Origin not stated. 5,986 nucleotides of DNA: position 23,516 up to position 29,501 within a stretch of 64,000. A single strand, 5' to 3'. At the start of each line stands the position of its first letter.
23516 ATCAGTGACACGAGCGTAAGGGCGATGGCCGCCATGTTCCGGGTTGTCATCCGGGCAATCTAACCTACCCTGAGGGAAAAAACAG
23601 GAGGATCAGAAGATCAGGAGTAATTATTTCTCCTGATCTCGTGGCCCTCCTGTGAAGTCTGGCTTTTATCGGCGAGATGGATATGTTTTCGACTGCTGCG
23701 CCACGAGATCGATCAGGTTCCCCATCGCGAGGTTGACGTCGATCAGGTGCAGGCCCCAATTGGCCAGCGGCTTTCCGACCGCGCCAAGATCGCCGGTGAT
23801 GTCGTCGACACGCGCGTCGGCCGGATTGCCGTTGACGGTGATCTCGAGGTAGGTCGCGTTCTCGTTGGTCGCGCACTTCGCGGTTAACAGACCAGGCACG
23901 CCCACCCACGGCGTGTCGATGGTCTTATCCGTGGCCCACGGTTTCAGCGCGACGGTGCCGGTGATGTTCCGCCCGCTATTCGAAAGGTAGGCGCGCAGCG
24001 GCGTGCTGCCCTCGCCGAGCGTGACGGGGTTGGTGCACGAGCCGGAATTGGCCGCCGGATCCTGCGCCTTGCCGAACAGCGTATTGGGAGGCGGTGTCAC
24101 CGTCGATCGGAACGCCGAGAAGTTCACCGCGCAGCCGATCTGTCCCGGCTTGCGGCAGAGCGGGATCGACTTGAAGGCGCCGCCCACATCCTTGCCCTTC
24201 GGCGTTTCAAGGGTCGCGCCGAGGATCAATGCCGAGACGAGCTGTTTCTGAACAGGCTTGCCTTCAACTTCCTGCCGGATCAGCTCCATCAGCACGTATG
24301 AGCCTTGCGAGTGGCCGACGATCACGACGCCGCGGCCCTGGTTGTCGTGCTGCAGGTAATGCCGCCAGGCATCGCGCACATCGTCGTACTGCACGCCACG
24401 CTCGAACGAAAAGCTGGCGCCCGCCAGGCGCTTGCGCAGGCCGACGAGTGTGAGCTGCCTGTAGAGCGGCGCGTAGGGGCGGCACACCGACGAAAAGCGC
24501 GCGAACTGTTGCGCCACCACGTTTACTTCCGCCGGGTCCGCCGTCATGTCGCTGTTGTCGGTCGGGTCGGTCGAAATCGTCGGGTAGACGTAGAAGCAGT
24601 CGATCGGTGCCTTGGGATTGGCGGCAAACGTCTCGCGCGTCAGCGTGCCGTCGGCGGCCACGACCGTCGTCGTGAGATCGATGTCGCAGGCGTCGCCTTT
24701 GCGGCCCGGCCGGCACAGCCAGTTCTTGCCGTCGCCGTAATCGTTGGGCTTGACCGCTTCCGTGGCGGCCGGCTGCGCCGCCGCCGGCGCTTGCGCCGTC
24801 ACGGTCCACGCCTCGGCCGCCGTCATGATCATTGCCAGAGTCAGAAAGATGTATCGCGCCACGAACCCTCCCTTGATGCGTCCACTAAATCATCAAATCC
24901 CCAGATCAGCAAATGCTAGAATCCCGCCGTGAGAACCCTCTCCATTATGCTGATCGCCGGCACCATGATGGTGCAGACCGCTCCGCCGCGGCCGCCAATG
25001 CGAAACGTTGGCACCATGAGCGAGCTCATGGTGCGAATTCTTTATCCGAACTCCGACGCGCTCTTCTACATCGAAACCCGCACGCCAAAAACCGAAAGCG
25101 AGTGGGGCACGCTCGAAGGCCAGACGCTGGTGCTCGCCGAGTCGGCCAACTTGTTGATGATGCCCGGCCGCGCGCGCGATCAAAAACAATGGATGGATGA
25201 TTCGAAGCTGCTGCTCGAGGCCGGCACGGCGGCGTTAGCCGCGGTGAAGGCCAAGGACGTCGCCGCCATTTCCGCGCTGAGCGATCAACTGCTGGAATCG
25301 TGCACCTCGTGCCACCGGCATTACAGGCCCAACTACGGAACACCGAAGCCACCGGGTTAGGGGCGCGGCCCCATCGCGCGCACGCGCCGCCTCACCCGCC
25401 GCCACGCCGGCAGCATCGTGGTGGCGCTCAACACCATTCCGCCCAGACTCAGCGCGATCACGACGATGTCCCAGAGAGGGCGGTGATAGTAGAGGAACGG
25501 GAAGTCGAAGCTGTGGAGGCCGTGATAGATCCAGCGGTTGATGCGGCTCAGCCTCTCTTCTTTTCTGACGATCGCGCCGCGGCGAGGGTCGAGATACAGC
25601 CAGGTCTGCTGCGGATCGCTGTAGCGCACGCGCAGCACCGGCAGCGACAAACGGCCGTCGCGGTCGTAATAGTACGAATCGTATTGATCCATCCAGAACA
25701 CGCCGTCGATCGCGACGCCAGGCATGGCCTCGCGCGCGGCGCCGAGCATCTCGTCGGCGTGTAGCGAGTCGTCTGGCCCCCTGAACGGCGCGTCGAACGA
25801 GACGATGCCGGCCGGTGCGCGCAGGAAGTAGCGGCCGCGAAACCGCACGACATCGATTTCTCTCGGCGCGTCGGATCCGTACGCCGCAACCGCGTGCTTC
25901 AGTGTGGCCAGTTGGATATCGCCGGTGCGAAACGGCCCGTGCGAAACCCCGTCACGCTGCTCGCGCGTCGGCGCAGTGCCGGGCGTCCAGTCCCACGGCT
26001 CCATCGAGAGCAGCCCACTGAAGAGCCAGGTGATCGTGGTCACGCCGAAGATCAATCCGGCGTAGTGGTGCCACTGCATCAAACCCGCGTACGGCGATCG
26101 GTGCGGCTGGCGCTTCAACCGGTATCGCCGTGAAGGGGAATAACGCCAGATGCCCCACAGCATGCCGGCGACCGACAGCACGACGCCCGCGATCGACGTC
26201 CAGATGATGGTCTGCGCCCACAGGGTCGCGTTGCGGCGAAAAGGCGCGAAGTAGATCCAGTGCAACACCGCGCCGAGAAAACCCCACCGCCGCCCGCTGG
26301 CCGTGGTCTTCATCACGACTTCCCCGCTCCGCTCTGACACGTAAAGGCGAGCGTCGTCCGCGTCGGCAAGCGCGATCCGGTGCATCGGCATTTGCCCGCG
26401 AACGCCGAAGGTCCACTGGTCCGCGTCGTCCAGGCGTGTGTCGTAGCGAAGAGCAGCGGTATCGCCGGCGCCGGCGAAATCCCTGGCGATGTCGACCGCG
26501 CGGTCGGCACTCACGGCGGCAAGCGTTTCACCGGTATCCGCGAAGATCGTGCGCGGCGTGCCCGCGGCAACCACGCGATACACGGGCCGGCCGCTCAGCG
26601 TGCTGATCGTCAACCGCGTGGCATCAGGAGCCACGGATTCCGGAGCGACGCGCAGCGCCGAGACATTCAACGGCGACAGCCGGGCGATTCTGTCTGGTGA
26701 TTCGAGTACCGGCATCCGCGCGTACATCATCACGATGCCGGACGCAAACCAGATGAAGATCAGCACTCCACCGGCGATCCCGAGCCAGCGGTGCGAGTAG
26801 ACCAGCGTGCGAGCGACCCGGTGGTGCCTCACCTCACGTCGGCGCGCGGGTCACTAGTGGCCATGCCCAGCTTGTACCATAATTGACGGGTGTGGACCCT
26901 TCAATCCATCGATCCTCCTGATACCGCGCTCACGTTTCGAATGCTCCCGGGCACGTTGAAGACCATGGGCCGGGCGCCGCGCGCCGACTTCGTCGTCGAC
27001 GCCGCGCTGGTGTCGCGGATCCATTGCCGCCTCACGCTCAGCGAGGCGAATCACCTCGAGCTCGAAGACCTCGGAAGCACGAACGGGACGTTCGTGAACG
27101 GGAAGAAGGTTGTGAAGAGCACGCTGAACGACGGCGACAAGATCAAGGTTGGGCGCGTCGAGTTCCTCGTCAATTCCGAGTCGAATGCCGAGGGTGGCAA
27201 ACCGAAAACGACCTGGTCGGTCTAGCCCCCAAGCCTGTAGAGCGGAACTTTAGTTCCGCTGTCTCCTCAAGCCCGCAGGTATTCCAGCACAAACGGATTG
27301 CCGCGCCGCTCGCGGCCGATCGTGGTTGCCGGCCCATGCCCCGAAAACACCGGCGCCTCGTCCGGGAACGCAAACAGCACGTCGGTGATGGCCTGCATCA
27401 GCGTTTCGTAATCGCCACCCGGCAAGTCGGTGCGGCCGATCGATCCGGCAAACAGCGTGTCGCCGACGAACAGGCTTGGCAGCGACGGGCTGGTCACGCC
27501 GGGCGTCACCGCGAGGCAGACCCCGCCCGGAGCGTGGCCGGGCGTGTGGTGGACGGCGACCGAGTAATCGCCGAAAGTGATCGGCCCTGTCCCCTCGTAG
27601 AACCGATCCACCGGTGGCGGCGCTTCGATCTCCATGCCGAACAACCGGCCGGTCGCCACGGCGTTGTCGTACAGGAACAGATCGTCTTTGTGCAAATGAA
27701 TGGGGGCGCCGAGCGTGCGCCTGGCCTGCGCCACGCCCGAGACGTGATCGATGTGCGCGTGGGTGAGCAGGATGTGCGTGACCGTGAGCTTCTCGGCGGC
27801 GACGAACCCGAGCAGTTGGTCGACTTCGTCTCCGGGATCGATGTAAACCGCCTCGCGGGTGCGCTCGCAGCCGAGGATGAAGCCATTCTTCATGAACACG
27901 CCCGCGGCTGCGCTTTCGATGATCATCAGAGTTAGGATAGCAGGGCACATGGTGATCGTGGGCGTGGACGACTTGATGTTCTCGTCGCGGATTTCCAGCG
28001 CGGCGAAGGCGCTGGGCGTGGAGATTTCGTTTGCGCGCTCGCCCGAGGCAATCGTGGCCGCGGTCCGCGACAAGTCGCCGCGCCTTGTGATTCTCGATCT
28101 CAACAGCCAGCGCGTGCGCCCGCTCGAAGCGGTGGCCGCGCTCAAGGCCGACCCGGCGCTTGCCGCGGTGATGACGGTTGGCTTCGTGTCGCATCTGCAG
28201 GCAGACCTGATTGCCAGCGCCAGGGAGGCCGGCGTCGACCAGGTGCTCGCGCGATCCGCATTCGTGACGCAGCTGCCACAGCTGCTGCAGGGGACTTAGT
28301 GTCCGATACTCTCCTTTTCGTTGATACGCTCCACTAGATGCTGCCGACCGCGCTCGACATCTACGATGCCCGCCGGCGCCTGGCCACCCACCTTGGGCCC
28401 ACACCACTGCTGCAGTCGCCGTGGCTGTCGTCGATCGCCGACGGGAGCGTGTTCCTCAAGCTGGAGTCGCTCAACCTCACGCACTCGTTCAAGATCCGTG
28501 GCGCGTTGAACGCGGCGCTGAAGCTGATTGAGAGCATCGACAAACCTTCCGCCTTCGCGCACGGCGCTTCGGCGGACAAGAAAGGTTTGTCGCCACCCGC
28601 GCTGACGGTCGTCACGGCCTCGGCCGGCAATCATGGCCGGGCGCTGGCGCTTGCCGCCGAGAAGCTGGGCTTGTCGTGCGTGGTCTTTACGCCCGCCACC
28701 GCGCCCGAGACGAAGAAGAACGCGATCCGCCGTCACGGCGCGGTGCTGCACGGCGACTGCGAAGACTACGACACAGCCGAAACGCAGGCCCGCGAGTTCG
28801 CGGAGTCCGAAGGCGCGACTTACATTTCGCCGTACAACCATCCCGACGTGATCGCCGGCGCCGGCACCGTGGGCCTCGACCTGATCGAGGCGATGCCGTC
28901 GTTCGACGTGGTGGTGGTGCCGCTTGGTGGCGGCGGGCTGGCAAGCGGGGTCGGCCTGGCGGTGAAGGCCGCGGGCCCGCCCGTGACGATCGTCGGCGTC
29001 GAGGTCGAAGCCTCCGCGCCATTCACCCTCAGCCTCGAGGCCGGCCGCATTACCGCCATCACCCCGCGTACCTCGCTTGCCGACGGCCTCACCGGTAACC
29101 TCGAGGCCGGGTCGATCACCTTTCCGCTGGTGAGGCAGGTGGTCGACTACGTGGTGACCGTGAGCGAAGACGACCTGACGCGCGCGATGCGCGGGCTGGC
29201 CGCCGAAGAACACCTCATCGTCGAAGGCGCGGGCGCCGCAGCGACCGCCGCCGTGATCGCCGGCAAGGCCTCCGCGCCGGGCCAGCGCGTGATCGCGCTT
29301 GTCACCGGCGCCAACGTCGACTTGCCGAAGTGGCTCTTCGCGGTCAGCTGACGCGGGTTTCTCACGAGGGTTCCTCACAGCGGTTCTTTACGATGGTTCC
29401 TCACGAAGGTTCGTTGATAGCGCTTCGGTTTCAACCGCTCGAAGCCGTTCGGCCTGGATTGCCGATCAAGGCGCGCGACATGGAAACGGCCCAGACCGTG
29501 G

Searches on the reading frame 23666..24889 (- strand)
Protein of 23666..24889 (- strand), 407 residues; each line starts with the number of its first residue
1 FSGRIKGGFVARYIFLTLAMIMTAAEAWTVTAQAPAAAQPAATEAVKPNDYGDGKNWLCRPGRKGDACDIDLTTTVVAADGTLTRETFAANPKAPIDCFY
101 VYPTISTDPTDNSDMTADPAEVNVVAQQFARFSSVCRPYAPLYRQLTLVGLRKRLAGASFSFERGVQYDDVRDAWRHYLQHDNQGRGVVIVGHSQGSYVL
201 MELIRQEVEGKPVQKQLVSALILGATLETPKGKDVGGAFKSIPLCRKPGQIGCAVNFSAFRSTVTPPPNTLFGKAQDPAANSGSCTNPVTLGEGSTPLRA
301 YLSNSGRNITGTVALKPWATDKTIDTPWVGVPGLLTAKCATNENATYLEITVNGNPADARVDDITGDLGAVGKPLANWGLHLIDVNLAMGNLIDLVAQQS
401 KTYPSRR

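Call 77: search_protein_families(library=pfam, proteins=[window:23666-24889:-], max_evalue=0.00001)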
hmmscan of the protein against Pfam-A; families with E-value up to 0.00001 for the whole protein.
window:23666-24889:- (407 aa): 1 family
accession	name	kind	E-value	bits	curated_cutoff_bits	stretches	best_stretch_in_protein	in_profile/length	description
PF11288.14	DUF3089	-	1.3e-46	159.2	23.4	1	96-292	1-205/207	Protein of unknown function (DUF3089)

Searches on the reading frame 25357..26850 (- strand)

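Call 77: search_protein_families(library=pfam, proteins=[window:25357-26850:-], max_evalue=0.00001)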
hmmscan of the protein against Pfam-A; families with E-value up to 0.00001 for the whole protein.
window:25357-26850:- (497 aa): 1 family
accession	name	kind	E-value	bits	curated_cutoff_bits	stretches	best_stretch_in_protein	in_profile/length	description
PF03929.21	PepSY_TM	-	1.3e-07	32.2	28.8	1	20-485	4-295/295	PepSY-associated TM region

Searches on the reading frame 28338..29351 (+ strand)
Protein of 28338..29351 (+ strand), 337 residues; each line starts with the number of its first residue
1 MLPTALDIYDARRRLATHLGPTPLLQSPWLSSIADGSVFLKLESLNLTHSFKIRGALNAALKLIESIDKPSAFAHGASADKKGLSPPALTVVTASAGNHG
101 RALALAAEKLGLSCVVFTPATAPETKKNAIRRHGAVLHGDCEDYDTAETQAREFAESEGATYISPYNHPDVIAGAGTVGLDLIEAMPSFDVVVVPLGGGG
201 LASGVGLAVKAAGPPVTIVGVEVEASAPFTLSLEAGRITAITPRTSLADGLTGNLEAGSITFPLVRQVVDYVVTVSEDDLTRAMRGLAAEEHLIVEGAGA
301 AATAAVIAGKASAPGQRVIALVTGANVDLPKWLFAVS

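Call 77: search_protein_families(library=pfam, proteins=[window:28338-29351:+], max_evalue=0.00001)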
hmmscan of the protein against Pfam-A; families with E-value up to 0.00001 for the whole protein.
window:28338-29351:+ (337 aa): 1 family
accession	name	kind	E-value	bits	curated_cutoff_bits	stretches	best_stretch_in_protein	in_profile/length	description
PF00291.31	PALP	-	3.4e-78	263.4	35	1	17-324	3-295/295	Pyridoxal-phosphate dependent enzyme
